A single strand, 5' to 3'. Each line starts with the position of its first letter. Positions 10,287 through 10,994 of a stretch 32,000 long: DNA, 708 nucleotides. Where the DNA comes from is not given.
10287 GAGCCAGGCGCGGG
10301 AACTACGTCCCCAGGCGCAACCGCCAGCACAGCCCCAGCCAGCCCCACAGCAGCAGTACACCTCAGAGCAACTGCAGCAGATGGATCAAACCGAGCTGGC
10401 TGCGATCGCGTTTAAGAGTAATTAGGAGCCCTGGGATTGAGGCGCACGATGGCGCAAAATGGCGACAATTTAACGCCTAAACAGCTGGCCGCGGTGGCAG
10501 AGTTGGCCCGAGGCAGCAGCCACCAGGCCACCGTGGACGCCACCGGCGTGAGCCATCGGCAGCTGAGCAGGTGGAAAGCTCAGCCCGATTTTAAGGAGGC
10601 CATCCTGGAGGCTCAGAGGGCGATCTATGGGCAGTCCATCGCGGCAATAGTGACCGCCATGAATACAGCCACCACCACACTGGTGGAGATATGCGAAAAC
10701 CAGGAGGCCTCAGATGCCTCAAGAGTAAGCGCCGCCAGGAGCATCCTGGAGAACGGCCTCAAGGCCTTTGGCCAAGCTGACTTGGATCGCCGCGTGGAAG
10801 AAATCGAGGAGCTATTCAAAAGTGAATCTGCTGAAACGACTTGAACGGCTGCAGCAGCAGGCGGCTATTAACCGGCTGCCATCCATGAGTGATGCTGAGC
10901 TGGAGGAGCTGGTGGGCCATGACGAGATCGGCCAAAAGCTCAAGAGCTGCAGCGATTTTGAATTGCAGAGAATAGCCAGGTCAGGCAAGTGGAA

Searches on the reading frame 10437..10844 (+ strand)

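Call 70: search_protein_families(library=pfam, max_evalue=0.1, proteins=[window:10437-10844:+])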
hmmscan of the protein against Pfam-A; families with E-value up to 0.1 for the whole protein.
window:10437-10844:+ (135 aa): 7 families
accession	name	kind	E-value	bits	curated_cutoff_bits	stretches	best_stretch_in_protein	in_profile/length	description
PF13384.12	HTH_23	-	0.00054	20.1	24.6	1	17-48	8-39/50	Homeodomain-like domain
PF25541.1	TBCA_PH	-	0.033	14.3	27.8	1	35-106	41-110/139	PH domain-containing proteins, TBCA domain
PF03070.21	TENA_THI-4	-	0.039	14.2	22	1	27-128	77-175/210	TENA/THI-4/PQQC family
PF05269.17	Phage_CII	-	0.042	14.5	21.3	1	29-59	26-56/91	Bacteriophage CII protein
PF01527.26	HTH_Tnp_1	-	0.053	14.2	24.1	0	17-50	13-47/75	Transposase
PF13022.12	HTH_Tnp_1_2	-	0.056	14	27.9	1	5-58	1-58/122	Helix-turn-helix of insertion element transposase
PF09141.16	Talin_middle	-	0.076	13.5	25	1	58-108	43-94/161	Talin, middle domain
